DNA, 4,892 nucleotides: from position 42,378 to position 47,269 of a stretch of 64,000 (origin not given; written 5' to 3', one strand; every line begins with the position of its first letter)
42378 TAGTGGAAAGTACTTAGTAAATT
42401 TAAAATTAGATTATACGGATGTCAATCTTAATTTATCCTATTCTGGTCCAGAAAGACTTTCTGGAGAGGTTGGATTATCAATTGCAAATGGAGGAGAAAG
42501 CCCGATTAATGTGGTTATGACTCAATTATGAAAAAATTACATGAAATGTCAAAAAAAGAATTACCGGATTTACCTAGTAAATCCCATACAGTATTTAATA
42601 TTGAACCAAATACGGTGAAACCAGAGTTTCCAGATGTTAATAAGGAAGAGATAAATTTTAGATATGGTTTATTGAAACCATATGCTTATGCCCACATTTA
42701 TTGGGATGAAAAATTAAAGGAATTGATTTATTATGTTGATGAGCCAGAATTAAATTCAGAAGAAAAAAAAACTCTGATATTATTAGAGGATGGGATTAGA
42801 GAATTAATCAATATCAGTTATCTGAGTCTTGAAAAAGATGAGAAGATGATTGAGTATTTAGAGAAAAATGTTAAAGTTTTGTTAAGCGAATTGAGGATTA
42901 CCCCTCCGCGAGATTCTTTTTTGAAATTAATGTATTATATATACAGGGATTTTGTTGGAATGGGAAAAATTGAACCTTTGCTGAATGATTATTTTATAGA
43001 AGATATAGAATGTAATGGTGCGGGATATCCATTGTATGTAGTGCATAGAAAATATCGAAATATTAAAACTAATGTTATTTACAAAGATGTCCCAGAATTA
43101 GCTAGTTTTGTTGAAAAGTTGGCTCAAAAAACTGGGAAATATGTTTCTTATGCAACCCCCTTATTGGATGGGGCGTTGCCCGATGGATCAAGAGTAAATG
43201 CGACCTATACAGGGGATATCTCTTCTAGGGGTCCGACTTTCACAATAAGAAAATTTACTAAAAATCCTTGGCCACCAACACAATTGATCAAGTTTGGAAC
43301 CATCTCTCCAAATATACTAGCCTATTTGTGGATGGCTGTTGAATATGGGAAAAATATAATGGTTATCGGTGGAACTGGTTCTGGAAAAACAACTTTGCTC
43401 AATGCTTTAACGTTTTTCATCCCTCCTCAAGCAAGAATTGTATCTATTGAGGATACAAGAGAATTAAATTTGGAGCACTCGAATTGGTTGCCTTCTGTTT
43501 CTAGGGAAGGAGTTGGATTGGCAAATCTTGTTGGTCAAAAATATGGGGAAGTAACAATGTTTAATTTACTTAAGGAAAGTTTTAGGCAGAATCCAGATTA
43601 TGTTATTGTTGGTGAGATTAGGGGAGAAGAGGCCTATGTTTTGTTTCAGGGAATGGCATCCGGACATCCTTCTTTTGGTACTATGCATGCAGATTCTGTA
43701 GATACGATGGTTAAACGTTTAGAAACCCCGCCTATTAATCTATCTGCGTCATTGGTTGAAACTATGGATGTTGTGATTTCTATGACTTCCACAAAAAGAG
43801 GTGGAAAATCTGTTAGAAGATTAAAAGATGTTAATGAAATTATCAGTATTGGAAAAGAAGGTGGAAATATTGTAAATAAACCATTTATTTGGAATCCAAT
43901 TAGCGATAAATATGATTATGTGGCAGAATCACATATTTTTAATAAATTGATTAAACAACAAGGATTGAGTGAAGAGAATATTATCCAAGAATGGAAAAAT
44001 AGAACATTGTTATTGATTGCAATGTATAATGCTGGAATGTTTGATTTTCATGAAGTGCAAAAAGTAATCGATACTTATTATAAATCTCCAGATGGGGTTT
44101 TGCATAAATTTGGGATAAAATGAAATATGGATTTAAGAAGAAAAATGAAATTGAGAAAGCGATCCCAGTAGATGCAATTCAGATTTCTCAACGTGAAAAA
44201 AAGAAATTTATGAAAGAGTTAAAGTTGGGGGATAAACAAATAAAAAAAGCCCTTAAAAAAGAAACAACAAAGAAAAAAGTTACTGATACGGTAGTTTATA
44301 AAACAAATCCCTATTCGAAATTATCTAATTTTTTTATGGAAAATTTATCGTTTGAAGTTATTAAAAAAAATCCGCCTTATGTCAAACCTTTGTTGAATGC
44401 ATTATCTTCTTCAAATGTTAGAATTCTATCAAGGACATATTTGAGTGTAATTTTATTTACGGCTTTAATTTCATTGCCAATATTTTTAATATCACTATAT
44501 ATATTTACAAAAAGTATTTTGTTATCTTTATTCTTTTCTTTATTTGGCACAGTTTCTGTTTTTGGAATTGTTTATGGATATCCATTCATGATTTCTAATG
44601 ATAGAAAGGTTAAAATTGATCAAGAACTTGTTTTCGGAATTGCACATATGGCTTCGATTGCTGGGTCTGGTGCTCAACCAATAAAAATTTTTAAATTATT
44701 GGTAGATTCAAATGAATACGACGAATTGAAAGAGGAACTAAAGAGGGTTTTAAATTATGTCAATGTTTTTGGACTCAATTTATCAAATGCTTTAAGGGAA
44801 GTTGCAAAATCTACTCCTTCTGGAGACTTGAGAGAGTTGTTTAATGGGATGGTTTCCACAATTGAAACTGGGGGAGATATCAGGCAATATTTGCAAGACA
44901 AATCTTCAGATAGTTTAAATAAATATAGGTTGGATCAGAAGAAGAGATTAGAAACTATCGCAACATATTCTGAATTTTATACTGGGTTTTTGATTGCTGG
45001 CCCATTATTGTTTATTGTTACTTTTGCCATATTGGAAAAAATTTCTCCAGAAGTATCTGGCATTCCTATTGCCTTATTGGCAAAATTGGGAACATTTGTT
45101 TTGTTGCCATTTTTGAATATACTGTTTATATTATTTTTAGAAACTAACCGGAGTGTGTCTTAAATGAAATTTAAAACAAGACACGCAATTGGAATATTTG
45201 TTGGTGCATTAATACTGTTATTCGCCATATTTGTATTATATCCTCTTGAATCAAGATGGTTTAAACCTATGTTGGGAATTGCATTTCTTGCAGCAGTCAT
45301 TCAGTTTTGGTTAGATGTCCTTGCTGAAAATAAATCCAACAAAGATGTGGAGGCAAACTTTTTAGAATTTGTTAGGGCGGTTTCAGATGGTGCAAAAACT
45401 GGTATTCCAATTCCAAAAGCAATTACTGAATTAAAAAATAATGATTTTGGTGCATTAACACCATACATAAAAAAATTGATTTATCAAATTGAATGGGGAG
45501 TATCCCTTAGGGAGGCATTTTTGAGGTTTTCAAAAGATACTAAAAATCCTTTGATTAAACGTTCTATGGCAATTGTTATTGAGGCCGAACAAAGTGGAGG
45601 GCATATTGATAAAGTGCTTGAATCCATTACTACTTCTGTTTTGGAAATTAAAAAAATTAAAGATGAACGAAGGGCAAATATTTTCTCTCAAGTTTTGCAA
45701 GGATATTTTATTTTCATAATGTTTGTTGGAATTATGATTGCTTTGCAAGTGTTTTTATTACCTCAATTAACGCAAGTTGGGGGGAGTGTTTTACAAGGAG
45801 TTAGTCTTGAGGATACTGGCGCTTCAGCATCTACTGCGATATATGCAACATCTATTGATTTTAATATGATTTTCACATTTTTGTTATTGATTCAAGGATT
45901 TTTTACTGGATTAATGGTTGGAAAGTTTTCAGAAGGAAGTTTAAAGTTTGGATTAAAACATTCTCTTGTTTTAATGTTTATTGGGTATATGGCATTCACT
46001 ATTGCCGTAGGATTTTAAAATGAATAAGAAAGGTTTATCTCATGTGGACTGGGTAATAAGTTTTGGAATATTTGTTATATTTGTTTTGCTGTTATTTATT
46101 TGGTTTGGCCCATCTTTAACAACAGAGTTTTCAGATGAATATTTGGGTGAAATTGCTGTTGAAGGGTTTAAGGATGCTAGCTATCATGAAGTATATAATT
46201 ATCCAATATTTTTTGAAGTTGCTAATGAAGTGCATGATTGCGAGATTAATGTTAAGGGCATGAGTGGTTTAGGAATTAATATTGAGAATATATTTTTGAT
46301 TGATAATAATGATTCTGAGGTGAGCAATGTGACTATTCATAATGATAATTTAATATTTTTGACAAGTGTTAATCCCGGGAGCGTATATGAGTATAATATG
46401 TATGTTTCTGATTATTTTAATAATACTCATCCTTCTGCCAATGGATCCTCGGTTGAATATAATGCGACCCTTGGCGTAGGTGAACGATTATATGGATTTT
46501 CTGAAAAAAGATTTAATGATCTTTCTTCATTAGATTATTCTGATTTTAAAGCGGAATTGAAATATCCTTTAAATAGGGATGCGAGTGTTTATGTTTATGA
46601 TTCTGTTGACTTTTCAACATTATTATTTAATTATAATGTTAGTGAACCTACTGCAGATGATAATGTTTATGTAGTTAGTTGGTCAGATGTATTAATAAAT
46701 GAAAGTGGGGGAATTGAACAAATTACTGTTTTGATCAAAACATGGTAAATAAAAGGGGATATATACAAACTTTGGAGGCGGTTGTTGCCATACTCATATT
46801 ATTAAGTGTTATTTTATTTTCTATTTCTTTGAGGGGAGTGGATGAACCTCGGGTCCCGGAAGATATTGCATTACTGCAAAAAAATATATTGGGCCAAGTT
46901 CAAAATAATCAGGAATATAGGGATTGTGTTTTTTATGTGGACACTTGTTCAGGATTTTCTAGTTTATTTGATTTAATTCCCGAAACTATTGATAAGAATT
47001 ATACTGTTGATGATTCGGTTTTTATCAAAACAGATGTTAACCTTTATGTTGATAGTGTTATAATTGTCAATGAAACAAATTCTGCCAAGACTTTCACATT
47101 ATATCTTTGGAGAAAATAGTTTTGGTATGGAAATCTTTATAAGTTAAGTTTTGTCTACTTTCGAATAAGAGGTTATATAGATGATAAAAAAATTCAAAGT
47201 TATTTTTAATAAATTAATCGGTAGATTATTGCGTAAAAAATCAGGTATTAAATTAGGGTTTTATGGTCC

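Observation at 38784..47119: Twelve-gene type IV pilus locus with eight or nine pilins and a very recent pilin duplication that includes the promoter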

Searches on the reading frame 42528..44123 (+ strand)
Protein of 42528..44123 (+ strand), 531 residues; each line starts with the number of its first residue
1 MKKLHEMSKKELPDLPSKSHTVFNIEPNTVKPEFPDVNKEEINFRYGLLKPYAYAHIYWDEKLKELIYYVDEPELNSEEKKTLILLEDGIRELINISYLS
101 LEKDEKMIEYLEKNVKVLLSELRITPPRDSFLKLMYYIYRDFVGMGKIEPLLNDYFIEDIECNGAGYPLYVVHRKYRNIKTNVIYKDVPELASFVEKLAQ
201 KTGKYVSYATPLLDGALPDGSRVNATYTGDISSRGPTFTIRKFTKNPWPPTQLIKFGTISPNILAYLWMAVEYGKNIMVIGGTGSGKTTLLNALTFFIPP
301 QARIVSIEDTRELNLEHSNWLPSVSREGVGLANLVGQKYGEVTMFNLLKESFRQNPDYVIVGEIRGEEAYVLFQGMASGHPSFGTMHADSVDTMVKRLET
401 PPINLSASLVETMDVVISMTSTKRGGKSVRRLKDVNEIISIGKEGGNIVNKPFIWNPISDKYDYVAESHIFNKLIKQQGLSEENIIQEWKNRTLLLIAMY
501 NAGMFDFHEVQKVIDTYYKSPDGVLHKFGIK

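Call 4: search_protein_families(library=pfam, proteins=[window:42528-44123:+], max_evalue=0.01)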
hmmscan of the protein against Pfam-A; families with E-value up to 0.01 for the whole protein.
window:42528-44123:+ (531 aa): 5 families
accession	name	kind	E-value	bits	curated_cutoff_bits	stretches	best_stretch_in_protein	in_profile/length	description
PF00437.27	T2SSE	-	2e-31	109.4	24.9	1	206-418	66-274/370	Type II/IV secretion system protein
PF00005.33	ABC_tran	-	1.1e-05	26.5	25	1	269-311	6-47/137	ABC transporter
PF13555.12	AAA_29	-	0.00016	21.8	27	1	274-302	23-50/61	P-loop containing region of AAA domain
PF00270.35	DEAD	-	0.0019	18.4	26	1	269-332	9-77/167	DEAD/DEAH box helicase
PF01580.24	FtsK_SpoIIIE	-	0.0029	17.5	24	1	275-294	40-59/221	FtsK/SpoIIIE family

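Call 10: find_related_loci(query=window:42528-44123:+, collection=genome_contigs, flank=8000)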
Query window:42528-44123:+ (531 aa) in genome_contigs; peptide patterns used: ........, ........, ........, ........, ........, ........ (x = any residue, [..] = any of these).
37 stretches matched a pattern; 8 encode a relative of the query (tblastn E <= 1e-3); 8 distinct loci.
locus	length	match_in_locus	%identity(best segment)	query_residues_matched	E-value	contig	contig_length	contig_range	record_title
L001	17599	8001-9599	85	1-531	0e+0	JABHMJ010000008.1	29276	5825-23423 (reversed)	MAG: Candidatus Woesearchaeota archaeon isolate SI037S2_bin65 k141_155010, whole genome shotgun sequence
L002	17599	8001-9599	85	1-531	0e+0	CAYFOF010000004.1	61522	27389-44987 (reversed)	MAG TPA_asm: Candidatus Woesearchaeota archaeon isolate ERP019367_co1_57 genome assembly, contig: NODE_592_length_61522_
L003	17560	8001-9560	69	10-530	0e+0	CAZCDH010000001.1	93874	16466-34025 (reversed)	MAG TPA_asm: Candidatus Woesearchaeota archaeon isolate binchicken_co141_322 genome assembly, contig: NODE_773_length_93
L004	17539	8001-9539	57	18-530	0e+0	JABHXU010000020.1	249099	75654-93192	MAG: archaeon isolate SI047_bin43 k141_56506, whole genome shotgun sequence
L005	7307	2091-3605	55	23-531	0e+0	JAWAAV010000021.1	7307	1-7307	MAG: Candidatus Pacearchaeota archaeon isolate JZ-4_201709_bins_160 JZ-4_201709_bins_160_scaffold_21, whole genome shotg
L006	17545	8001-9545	56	18-530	0e+0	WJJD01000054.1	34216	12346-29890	MAG: Candidatus Woesearchaeota archaeon isolate Bin_274 k141_1098381, whole genome shotgun sequence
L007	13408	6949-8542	78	4-531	0e+0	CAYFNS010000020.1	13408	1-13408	MAG TPA_asm: Candidatus Woesearchaeota archaeon isolate ERP019367_co2_146 genome assembly, contig: NODE_2955_length_1340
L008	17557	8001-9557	31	277-420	2e-11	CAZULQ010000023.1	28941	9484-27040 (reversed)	MAG TPA_asm: uncultured Clostridium sp. isolate SRP350583_co1_578 genome assembly, contig: NODE_2636_length_28941_cov_28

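Call 15: search_protein_families(library=ncbifam, proteins=[window:42528-44123:+], max_evalue=0.1)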
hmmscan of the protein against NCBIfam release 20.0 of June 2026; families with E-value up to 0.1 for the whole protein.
window:42528-44123:+ (531 aa): 88 families (the best 25 are shown)
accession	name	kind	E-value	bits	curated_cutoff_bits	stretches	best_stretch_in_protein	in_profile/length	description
NF058587.1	archaellum_moto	equivalog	5.2e-117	391.8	550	1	38-520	26-520/527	archaellum flagellar ATPase motor FlaI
NF053672.1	bindosome_BasE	exception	7.5e-62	209.7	1000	1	49-521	46-511/512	bindosome assembly system ATPase subunit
TIGR03819.1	heli_sec_ATPase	hypoth_equivalog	4e-46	157.8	373.15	1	130-431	37-337/340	TadA family conjugal transfer-associated ATPase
TIGR02788.1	VirB11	equivalog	9e-38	130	249.95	2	263-399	133-263/308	P-type DNA transfer ATPase VirB11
TIGR02782.1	TrbB_P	equivalog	9.6e-34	117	304.55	1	188-437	51-292/303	P-type conjugative transfer ATPase TrbB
NF010475.0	PRK13900.1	equivalog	1e-29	103.7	389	2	262-429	148-319/333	type IV secretion system ATPase VirB11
NF010469.0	PRK13894.1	subfamily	3e-29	102.4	508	1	191-429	67-301/320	conjugal transfer ATPase TrbB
NF010407.0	PRK13833.1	subfamily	4.7e-23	82.1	499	1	206-436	77-301/323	conjugal transfer protein TrbB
NF010425.0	PRK13851.1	equivalog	6.6e-20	71.3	461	1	263-393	151-276/344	type IV secretion system protein VirB11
NF041000.1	ATPase_ComGA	equivalog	3e-14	52.7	300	1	277-416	131-259/267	competence type IV pilus ATPase ComGA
TIGR01420.1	pilT_fam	subfamily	4.1e-12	46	319.1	1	277-398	125-239/343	PilT/PilU family type 4a pilus ATPase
TIGR02533.1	type_II_gspE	equivalog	6e-11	41.7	630.25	1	277-399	246-357/486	type II secretion system ATPase GspE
TIGR02538.1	type_IV_pilB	equivalog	1.1e-10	40.7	675.65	1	277-400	319-431/564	type IV-A pilus assembly ATPase PilB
NF007755.0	PRK10436.1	equivalog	1.3e-10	40.6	617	1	277-400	222-334/465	type II secretion system protein GspE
TIGR02525.1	plasmid_TraJ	equivalog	1.7e-09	37.2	368.3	1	278-399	153-271/372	plasmid transfer ATPase TraJ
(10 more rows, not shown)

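Call 16: search_solved_structures(query=window:42528-44123:+, max_evalue=1e-10)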
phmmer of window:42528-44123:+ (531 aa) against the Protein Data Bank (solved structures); distinct sequences matched with E-value up to 1e-10: 9.
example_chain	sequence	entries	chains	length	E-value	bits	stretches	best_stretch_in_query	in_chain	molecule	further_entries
2oap_1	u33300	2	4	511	6.7e-115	387.6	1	41-526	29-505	Type II secretion system protein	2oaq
4ii7_A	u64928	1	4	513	1.9e-80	274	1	108-510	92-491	FlaI ATPase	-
4ihq_A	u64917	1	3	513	1.2e-79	271.3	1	108-510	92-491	FlaI ATPase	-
8rkd_E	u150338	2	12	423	9.5e-49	169.3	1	134-453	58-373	Pilus assembly ATPase CpaF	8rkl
8rjf_A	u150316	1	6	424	9.6e-49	169.3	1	134-453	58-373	Pilus assembly ATPase CpaF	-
9e24_A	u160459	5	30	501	1.6e-48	168.6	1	134-453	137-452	CpaF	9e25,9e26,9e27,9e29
6bge_A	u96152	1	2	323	2e-20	75.9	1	205-400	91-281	VirB11-like protein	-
1g6o_A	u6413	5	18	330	2.1e-20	75.8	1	205-400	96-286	CAG-ALPHA | virB11 homolog | Cag-alfa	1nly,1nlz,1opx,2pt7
2gza_A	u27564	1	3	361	4.7e-14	54.9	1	238-399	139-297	Type IV secretion system protein VirB11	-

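Call 38: search_protein_families(library=pfam, proteins=[L001:6054-6890:+, L007:4679-5761:+, L002:6057-6905:+, L004:3121-5445:+, L003:14631-15947:+], max_evalue=0.01)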
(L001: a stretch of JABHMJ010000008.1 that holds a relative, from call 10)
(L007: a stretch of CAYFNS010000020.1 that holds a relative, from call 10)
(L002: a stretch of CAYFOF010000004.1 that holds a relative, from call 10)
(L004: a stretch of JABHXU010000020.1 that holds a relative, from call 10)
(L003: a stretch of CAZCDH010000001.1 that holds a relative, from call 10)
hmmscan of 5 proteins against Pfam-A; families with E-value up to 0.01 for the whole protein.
L001:6054-6890:+ (278 aa): 0 families

L007:4679-5761:+ (360 aa): 1 family
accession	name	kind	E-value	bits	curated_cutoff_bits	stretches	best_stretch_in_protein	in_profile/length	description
PF07790.16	Pilin_N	-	0.0027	18.9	25.2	1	4-58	1-54/78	Archaeal Type IV pilin, N-terminal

L002:6057-6905:+ (282 aa): 2 families
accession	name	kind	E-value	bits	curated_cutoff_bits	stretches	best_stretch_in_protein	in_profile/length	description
PF11617.13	Cu-binding_MopE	-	3.2e-05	24.5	27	1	209-225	14-29/30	Putative metal-binding motif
PF07790.16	Pilin_N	-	0.0031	18.8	25.2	1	4-48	1-45/78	Archaeal Type IV pilin, N-terminal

L004:3121-5445:+ (774 aa): 4 families
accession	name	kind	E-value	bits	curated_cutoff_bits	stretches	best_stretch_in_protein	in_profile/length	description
PF00041.27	fn3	-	2.4e-09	37.7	25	1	354-444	2-83/84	Fibronectin type III domain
PF19077.6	Big_13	-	3.4e-08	34.3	27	0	317-352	67-102/102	Bacterial Ig-like domain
PF07495.19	Y_Y_Y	-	1.4e-05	25.3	26.6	1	318-350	31-64/65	Y_Y_Y domain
PF24421.1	Ig_J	-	9e-05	23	29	1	272-351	28-102/104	Tip attachment protein J, Ig-like domain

L003:14631-15947:+ (438 aa): 4 families
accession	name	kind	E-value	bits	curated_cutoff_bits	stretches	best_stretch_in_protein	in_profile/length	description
PF11614.14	FixG_C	-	9.9e-07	29.4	25.6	0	299-366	34-102/119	IG-like fold at C-terminal of FixG, putative oxidoreductase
PF15418.12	DUF4625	-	6.1e-05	23.8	27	0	220-267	81-127/131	Domain of unknown function (DUF4625)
PF14734.12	DUF4469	-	0.0018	18.6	22.6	0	97-136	50-87/101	Domain of unknown function (DUF4469) with IG-like fold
PF21226.3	MalQ_N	-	0.0078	17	24.1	0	62-134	7-78/91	MalQ N-terminal beta sandwich domain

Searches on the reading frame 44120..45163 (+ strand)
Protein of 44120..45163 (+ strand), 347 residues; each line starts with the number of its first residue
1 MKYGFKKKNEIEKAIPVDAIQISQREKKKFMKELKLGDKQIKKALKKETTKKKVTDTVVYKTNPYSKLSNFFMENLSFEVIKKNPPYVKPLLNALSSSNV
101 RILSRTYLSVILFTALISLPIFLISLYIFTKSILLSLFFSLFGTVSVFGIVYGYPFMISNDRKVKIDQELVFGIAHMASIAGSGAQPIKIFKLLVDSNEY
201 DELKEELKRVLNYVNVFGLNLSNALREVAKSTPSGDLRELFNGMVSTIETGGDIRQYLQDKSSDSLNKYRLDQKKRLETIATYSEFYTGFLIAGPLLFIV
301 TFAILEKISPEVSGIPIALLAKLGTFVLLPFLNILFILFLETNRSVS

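Call 4: search_protein_families(library=pfam, proteins=[window:44120-45163:+], max_evalue=0.01)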
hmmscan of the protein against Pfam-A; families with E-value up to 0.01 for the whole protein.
window:44120-45163:+ (347 aa): 1 family
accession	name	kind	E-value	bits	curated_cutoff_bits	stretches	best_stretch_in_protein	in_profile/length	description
PF00482.28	T2SSF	-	1.8e-16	60.7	25.2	1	175-301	3-124/125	Type II secretion system (T2SS), protein F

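Call 15: search_protein_families(library=ncbifam, proteins=[window:44120-45163:+], max_evalue=0.1)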
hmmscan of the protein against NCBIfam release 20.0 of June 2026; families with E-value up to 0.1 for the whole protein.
window:44120-45163:+ (347 aa): 7 families
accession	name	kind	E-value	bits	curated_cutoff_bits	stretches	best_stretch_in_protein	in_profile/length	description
NF004704.2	PRK06041.1-2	equivalog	3.3e-31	108.6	550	1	100-341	6-244/555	archaellar assembly protein ArlJ/FlaJ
NF004705.1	PRK06041.1-3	equivalog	5.5e-17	61.9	400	1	165-338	2-171/465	archaellar assembly protein ArlJ/FlaJ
NF046075.1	UpsF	equivalog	7.5e-15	54.7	400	1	102-320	28-227/484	membrane pilin protein UpsF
NF004703.2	PRK06041.1-1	equivalog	8.2e-14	50.8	570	1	162-301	32-170/525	archaellar assembly protein ArlJ/FlaJ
NF053673.1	bindosome_BasF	exception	3.3e-09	35.9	1300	1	85-301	126-335/656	bindosome assembly system membrane anchoring protein BasF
NF053575.1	GAN_nuclease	exception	0.025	13.2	850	0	169-231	370-432/467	GINS-associated RecJ family nuclease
TIGR02120.1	GspF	equivalog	0.031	13.5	424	1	169-276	64-164/401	type II secretion system inner membrane protein GspF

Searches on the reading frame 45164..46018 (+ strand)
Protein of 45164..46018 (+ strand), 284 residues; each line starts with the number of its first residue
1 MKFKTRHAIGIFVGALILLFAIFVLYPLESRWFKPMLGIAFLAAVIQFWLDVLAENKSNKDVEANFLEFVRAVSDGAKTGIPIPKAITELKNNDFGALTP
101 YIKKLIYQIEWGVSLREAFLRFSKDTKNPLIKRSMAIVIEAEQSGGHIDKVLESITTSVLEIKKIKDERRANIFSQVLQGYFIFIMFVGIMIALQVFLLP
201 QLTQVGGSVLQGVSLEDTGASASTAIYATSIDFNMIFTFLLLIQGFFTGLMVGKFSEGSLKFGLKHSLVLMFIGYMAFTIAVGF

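Call 4: search_protein_families(library=pfam, proteins=[window:45164-46018:+], max_evalue=0.01)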
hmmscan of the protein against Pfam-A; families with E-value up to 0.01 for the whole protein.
window:45164-46018:+ (284 aa): 1 family
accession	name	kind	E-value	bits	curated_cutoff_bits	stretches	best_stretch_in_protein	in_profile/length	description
PF00482.28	T2SSF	-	1.1e-16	61.4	25.2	1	69-193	1-122/125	Type II secretion system (T2SS), protein F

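Call 15: search_protein_families(library=ncbifam, proteins=[window:45164-46018:+], max_evalue=0.1)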
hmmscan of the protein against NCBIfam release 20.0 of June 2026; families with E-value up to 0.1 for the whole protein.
window:45164-46018:+ (284 aa): 6 families
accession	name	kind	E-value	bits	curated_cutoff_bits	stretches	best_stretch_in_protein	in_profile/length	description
NF004705.1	PRK06041.1-3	equivalog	1.7e-14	53.7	400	1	15-279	199-452/465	archaellar assembly protein ArlJ/FlaJ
NF004704.2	PRK06041.1-2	equivalog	6.8e-14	51.5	550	1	51-279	318-544/555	archaellar assembly protein ArlJ/FlaJ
NF004703.2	PRK06041.1-1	equivalog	6.6e-11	41.2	570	1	48-212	264-427/525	archaellar assembly protein ArlJ/FlaJ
NF046075.1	UpsF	equivalog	5.1e-10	38.7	400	1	13-243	264-477/484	membrane pilin protein UpsF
NF041012.2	T4P_ComGB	equivalog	1.1e-05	25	240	1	68-246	5-169/332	competence type IV pilus assembly protein ComGB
TIGR02120.1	GspF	equivalog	0.0026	17.1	424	1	67-205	66-196/401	type II secretion system inner membrane protein GspF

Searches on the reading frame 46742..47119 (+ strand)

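Call 3: search_protein_families(library=pfam, proteins=[window:46742-47119:+], max_evalue=1)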
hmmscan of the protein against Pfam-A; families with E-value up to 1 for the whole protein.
window:46742-47119:+ (125 aa): 1 family
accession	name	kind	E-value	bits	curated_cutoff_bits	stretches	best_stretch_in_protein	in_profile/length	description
PF23959.1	DUF7288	-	0.018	15.8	27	1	5-29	1-25/184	Family of unknown function (DUF7288)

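Call 15: search_protein_families(library=ncbifam, proteins=[window:46742-47119:+], max_evalue=0.1)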
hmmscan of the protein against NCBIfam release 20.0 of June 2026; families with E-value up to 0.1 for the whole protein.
window:46742-47119:+ (125 aa): 1 family
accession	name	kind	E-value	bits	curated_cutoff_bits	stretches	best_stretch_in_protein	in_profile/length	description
NF004487.0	PRK05815.3-5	equivalog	0.017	14.5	224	1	8-58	27-76/269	F0F1 ATP synthase subunit A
